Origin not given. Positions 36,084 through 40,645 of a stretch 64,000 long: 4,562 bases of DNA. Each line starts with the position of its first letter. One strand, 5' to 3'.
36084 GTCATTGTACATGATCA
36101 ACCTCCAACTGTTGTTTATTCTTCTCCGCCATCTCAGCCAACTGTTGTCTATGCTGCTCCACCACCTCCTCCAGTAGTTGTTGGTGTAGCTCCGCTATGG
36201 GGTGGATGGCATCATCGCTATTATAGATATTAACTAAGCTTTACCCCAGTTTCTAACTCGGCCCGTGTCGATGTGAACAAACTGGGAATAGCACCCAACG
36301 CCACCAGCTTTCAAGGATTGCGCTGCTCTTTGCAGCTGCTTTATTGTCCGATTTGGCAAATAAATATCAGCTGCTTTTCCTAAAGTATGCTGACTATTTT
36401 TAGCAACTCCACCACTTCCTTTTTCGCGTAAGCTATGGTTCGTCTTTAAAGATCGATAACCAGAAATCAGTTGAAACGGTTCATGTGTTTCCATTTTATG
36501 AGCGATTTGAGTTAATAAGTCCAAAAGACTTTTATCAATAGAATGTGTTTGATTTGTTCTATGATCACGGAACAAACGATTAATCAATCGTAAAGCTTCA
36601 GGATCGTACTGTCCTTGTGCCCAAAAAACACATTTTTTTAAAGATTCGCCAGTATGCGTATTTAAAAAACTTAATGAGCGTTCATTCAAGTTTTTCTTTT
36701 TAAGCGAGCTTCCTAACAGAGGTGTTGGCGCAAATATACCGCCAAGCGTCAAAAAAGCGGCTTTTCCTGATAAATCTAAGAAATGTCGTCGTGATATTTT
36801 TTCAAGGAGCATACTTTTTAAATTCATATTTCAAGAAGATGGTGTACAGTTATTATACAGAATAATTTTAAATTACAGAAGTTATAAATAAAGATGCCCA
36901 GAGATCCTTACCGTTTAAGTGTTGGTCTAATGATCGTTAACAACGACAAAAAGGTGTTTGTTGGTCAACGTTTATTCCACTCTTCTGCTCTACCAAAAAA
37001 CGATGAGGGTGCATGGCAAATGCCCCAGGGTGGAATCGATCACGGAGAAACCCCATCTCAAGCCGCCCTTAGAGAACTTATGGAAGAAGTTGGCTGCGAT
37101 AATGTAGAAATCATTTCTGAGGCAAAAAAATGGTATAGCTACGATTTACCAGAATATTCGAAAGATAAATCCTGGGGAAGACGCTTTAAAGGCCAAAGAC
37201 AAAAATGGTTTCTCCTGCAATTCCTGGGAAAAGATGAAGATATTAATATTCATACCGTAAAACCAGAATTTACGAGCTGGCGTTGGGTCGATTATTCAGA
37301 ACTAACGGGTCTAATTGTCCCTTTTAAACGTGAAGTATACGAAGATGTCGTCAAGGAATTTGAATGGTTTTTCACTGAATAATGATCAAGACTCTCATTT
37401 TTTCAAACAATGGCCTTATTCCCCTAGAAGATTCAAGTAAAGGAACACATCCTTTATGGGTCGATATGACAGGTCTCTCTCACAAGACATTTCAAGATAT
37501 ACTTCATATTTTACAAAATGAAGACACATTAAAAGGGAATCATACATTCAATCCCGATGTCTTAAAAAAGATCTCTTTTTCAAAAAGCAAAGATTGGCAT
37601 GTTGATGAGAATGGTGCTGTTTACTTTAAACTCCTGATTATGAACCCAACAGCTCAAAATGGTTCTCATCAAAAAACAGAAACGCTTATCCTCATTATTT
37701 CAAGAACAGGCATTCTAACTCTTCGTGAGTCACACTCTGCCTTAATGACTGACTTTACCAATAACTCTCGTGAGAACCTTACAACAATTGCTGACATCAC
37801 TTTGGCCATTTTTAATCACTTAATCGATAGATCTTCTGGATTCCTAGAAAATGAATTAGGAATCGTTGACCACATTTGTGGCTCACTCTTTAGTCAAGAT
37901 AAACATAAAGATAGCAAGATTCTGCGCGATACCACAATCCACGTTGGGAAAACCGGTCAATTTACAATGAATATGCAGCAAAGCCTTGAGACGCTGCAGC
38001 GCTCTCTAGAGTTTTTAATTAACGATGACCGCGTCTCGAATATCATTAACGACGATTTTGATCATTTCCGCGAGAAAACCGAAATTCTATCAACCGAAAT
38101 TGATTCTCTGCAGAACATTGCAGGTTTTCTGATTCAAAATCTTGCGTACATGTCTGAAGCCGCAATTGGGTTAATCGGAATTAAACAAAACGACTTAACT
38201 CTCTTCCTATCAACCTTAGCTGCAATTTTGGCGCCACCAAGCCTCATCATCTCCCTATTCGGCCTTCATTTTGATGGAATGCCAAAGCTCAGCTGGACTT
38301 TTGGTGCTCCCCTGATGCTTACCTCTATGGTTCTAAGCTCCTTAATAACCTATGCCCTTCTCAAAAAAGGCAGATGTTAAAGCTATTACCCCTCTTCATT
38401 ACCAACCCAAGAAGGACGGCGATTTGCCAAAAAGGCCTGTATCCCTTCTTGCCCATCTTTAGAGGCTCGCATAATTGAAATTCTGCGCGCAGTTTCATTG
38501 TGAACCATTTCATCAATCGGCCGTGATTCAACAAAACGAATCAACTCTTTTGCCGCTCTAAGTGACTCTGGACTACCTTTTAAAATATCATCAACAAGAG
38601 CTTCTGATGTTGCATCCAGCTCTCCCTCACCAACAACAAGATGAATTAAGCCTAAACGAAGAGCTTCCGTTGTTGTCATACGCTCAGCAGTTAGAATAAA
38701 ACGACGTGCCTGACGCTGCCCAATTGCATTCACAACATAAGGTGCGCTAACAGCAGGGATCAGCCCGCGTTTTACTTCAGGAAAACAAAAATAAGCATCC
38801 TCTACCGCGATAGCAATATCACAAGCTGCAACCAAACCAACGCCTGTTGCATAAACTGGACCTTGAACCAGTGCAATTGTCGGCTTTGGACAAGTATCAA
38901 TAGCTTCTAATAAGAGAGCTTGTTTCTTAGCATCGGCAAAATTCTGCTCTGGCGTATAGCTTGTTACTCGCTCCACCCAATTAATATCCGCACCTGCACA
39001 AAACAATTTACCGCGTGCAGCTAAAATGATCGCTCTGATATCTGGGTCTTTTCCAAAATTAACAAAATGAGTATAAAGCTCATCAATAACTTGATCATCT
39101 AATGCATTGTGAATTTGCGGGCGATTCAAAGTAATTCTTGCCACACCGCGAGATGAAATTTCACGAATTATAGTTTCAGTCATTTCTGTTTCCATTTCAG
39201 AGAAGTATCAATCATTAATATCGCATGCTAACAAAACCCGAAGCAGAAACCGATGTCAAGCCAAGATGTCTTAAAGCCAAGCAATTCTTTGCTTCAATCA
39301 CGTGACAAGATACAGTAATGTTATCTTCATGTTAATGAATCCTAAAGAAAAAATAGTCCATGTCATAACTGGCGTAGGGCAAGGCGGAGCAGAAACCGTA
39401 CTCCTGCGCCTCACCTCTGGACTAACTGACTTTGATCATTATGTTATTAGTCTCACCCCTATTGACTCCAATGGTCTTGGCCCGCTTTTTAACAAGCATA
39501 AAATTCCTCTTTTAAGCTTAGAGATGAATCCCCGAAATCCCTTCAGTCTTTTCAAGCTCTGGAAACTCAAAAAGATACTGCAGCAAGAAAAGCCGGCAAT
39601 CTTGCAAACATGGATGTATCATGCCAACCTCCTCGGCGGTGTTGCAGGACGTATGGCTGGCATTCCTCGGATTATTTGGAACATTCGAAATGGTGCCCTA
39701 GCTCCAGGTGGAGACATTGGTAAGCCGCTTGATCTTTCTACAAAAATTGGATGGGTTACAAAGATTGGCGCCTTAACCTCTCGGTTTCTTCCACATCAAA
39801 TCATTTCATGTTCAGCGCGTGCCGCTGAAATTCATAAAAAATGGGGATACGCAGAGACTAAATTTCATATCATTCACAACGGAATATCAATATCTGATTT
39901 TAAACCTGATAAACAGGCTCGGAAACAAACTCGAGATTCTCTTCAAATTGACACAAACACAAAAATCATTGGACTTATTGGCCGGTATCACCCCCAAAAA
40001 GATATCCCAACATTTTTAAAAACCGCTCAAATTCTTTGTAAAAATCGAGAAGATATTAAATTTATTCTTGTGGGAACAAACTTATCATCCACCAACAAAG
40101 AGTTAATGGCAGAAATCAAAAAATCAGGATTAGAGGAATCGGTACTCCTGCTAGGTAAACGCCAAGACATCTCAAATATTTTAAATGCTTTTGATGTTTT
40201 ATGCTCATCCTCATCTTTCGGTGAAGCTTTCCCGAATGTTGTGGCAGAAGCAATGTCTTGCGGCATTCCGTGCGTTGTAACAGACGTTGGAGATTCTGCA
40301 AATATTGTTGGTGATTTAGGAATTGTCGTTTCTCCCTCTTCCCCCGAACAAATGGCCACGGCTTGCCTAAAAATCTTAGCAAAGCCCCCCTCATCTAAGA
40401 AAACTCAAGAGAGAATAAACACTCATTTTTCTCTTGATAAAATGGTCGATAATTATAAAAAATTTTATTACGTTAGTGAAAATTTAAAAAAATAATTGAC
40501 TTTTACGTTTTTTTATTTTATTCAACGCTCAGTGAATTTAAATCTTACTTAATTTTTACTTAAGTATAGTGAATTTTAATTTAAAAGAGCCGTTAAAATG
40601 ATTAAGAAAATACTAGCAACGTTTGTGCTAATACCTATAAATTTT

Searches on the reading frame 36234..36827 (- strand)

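Call 71: search_protein_families(library=pfam, proteins=[window:36234-36827:-], max_evalue=0.00001)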
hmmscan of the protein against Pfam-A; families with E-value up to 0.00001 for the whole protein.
window:36234-36827:- (197 aa): 2 families
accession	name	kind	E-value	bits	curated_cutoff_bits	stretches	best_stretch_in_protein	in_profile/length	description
PF05951.18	Peptidase_M15_2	-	1.7e-46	158.2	27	1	48-194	5-153/153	Bacterial protein of unknown function (DUF882)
PF08291.16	Peptidase_M15_3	-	2e-11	44.4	23.2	1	97-187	19-108/108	Peptidase M15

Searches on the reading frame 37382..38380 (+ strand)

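Call 71: search_protein_families(library=pfam, proteins=[window:37382-38380:+], max_evalue=0.00001)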
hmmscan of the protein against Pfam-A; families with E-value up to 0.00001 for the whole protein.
window:37382-38380:+ (332 aa): 1 family
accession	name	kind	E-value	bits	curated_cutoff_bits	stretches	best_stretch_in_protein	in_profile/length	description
PF01544.23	CorA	-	8.5e-20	71.7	27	1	81-329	49-292/292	CorA-like Mg2+ transporter protein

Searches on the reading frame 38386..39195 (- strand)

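Call 71: search_protein_families(library=pfam, proteins=[window:38386-39195:-], max_evalue=0.00001)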
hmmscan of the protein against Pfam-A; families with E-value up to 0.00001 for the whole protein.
window:38386-39195:- (269 aa): 2 families
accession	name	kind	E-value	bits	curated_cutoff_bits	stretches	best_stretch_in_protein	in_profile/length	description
PF00378.25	ECH_1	-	3.3e-51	174.5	27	1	15-265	3-250/251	Enoyl-CoA hydratase/isomerase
PF16113.10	ECH_2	-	2.1e-37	129.8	27.2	1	19-201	2-185/335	Enoyl-CoA hydratase/isomerase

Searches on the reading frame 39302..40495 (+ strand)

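Call 71: search_protein_families(library=pfam, proteins=[window:39302-40495:+], max_evalue=0.00001)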
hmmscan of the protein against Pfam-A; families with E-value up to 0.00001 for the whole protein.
window:39302-40495:+ (397 aa): 4 families
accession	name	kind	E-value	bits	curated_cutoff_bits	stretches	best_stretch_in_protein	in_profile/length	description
PF13692.12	Glyco_trans_1_4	-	8.2e-29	101.1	27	1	221-360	2-141/142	Glycosyl transferases group 1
PF00534.26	Glycos_transf_1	-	1.7e-28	99.7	26.4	1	207-371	2-168/172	Glycosyl transferases group 1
PF13439.12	Glyco_transf_4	-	1.8e-16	61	28.5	1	28-197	2-168/170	Glycosyltransferase Family 4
PF13579.12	Glyco_trans_4_4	-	4.4e-07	30.8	29.7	1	28-194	1-158/158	Glycosyl transferase 4-like domain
